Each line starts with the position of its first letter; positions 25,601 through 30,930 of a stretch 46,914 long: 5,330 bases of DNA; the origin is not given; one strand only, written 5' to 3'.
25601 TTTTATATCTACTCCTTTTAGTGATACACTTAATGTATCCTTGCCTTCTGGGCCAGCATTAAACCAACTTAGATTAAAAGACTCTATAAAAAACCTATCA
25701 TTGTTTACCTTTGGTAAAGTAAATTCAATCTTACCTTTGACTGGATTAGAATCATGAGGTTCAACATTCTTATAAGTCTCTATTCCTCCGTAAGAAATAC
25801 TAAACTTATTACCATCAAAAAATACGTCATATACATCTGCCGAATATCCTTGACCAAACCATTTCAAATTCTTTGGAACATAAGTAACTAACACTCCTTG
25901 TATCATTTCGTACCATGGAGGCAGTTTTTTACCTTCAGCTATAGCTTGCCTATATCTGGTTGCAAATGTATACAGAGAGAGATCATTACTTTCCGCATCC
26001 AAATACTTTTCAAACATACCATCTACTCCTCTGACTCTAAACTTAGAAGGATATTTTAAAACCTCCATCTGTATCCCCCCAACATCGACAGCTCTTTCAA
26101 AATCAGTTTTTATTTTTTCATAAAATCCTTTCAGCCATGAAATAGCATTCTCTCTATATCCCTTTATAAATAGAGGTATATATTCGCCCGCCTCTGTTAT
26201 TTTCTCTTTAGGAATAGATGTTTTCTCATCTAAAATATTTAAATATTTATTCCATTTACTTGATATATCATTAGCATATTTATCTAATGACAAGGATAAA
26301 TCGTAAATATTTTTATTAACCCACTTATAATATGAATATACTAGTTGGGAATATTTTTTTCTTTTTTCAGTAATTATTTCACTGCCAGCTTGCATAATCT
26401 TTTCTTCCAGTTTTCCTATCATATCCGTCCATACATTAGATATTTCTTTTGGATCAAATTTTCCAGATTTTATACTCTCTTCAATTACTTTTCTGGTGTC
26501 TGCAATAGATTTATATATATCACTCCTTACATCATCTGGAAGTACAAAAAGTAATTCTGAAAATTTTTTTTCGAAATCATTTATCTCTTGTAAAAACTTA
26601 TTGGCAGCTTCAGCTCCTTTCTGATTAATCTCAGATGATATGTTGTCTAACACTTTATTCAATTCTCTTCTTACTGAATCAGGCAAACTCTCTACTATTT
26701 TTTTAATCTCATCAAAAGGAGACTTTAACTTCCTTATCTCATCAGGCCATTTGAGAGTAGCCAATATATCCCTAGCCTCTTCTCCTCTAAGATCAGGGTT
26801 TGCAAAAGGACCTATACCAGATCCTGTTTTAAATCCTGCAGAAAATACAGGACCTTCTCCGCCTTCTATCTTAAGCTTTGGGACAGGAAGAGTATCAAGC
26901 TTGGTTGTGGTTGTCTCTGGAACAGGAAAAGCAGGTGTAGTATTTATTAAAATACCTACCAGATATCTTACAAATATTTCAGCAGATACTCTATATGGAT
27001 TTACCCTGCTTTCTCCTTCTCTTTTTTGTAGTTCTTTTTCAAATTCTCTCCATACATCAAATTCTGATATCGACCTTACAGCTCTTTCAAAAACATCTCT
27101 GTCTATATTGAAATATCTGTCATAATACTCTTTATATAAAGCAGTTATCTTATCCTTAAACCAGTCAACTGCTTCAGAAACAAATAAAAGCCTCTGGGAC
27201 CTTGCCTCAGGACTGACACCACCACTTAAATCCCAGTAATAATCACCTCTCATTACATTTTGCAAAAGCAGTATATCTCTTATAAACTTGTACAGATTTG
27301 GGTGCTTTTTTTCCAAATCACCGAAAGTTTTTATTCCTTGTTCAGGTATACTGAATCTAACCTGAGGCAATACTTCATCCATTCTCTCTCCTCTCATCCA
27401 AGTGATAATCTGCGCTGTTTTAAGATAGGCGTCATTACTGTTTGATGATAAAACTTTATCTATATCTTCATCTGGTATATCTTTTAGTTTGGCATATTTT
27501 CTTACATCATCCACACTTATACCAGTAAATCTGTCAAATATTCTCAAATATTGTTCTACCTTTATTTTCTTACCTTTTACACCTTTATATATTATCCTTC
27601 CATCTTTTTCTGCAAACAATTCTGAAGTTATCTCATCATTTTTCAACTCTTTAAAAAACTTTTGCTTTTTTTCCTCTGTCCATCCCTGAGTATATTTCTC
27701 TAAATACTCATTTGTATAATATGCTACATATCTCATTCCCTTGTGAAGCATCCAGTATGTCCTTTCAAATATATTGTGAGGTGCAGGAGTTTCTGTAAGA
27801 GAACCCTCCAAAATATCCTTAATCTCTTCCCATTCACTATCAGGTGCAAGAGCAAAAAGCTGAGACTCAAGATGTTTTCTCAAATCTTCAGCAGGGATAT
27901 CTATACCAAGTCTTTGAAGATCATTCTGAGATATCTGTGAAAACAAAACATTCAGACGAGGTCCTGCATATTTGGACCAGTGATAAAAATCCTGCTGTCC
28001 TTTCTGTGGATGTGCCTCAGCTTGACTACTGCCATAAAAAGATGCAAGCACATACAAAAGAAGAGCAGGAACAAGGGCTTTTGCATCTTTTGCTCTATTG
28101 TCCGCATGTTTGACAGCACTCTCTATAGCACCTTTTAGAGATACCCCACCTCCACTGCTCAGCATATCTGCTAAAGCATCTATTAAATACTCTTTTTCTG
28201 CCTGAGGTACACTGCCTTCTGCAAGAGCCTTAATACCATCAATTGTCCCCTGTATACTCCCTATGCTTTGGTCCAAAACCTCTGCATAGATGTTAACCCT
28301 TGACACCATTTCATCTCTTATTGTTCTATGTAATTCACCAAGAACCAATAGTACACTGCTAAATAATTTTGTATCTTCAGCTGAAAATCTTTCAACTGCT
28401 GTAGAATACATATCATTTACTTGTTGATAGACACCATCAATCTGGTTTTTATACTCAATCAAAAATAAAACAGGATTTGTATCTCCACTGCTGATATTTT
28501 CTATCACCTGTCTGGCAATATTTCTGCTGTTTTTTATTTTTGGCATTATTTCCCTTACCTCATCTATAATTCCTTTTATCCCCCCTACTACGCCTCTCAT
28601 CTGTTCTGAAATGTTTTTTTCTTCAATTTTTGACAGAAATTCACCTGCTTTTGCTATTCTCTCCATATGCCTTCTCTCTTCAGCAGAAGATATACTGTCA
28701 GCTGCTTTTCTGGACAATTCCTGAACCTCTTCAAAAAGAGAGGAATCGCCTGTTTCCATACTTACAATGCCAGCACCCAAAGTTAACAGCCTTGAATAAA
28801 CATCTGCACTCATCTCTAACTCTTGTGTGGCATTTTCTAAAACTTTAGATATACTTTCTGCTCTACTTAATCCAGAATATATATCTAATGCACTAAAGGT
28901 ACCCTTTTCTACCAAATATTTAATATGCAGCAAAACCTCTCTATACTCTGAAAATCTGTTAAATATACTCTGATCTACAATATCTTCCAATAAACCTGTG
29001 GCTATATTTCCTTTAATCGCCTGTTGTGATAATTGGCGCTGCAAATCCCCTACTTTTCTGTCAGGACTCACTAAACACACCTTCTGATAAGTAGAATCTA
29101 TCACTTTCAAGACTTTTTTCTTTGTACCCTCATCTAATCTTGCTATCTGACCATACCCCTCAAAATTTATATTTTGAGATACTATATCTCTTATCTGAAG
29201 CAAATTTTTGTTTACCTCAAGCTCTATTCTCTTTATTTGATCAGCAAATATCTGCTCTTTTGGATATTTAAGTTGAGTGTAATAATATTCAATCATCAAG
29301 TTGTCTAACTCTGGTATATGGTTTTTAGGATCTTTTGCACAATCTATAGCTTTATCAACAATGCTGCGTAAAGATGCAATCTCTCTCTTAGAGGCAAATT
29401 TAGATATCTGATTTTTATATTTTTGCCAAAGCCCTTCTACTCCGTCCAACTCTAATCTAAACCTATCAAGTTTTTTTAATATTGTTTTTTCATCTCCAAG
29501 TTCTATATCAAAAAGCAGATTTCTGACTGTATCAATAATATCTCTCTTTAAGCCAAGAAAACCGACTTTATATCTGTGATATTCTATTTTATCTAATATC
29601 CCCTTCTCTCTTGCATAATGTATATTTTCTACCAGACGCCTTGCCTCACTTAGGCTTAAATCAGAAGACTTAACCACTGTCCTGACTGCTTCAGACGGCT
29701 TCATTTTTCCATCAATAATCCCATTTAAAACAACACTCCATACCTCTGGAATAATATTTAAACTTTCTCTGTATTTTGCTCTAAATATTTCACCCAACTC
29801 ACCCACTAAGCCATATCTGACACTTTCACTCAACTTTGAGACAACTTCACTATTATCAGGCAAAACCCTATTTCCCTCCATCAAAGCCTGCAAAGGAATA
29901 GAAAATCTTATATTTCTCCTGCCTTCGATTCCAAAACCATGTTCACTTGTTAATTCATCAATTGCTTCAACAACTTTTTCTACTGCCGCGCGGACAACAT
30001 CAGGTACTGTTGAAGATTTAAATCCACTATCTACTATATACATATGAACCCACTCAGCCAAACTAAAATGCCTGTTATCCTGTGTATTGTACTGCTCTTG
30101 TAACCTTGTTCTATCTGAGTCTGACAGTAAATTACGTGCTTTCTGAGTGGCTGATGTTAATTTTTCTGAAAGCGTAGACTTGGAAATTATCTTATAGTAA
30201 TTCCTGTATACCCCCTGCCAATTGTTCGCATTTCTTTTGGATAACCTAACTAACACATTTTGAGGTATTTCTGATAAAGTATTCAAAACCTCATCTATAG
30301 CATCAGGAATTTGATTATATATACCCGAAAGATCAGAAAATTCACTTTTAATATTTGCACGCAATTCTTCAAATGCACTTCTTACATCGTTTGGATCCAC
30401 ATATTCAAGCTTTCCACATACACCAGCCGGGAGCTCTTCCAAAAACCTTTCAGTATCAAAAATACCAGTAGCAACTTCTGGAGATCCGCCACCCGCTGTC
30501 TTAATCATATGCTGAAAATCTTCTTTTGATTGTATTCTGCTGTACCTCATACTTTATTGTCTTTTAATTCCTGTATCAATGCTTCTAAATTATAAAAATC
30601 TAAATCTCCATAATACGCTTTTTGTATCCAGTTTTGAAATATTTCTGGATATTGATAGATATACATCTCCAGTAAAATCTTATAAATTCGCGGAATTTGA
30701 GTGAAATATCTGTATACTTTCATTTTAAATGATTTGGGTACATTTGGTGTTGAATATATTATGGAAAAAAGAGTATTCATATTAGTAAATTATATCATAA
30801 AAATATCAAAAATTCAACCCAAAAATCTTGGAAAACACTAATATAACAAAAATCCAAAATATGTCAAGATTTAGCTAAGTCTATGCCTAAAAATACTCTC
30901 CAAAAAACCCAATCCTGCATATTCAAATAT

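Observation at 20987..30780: A 3187-aa orphan giant ORF with an ATGA-coupled 77-aa partner takes up one fifth of the window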

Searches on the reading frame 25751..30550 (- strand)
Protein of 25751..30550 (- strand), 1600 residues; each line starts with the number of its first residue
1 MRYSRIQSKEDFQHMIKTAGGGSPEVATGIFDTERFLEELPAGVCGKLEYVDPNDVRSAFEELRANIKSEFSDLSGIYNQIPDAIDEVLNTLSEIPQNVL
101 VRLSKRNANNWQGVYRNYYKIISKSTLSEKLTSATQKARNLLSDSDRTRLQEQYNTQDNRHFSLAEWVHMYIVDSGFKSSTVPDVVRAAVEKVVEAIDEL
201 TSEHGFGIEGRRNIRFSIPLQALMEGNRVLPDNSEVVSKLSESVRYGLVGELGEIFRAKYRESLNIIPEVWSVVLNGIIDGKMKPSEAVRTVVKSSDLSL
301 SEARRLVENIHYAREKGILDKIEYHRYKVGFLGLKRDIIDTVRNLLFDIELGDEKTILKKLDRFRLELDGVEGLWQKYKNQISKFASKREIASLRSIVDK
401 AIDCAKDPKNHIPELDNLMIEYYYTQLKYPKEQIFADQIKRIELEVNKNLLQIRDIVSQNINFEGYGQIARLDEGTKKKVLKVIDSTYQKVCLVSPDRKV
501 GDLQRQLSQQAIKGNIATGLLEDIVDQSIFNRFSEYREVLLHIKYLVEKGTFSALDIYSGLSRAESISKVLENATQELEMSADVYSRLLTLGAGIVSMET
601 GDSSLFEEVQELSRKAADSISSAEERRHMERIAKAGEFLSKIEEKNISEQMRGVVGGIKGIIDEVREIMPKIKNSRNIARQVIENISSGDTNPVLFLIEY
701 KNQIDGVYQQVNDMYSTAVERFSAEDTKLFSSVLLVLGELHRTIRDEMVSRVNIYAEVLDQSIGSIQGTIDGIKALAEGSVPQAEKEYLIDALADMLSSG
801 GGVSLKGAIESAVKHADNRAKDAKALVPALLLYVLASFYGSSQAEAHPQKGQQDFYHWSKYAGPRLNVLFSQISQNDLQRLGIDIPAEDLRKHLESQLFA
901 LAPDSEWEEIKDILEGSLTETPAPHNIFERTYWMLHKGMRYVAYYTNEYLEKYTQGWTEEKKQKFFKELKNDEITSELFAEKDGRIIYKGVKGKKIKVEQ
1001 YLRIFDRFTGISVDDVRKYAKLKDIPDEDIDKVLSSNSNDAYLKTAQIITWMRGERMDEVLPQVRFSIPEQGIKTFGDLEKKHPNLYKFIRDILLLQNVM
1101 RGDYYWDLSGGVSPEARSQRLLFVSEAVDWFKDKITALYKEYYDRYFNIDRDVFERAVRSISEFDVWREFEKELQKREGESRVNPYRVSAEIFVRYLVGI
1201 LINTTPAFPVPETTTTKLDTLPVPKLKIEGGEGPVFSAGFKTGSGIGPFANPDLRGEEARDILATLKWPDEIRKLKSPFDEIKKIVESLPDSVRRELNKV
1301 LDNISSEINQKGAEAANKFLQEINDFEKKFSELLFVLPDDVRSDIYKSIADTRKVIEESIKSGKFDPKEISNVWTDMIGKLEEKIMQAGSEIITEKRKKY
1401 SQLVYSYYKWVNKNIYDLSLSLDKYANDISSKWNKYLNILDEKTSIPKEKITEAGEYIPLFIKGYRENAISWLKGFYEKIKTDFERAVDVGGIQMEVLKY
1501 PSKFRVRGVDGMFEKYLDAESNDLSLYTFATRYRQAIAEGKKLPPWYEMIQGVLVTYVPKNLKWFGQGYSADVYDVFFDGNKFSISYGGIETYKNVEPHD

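Call 105: search_dna_similar(query=window:25751-30550:-, collection=phages, mode=protein, max_evalue=0.001, max_rows=8)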
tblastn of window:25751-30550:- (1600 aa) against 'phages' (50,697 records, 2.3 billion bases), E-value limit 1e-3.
No match.

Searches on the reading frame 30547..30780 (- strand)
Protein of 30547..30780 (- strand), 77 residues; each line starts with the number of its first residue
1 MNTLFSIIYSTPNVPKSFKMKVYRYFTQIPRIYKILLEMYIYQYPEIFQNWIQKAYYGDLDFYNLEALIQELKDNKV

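Call 7: search_protein_families(library=pfam, proteins=[window:30547-30780:-], max_evalue=1)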
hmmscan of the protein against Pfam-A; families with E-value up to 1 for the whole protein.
window:30547-30780:- (77 aa): 0 families

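Call 30: search_protein_families(library=phrogs, proteins=[window:30547-30780:-], max_evalue=0.1)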
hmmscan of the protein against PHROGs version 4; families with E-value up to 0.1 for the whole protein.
window:30547-30780:- (77 aa): 0 families

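Call 72: search_protein_families(library=ncbifam, proteins=[window:30550-30780:-], max_evalue=0.1)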
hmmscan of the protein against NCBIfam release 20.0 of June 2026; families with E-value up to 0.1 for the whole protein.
window:30550-30780:- (77 aa): 0 families

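Call 73: search_protein_families(library=padloc, proteins=[window:30550-30780:-], max_evalue=0.1)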
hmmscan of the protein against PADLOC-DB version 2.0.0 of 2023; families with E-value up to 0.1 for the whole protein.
window:30550-30780:- (77 aa): 0 families

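Call 77: find_related_loci(query=A5, collection=metagenome_contigs, flank=10000)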
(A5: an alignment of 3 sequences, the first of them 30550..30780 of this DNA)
Query A5 (77 aa) in metagenome_contigs; peptide patterns used: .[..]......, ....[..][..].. (x = any residue, [..] = any of these).
513 stretches matched a pattern, but none encodes a relative of the query by tblastn (E <= 1e-3).

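Call 78: find_homologous_proteins(query=A5, max_evalue=0.01)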
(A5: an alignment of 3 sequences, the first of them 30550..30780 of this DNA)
Query A5 (3 sequences) (77 aa, profile of the alignment): 2 proteins with E <= 0.01 among 3 candidates.
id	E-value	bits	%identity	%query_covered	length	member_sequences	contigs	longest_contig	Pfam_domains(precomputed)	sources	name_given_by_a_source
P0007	8.8e-44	165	100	100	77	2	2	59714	-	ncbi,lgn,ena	-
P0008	3.1e-38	147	47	95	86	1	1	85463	-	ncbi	-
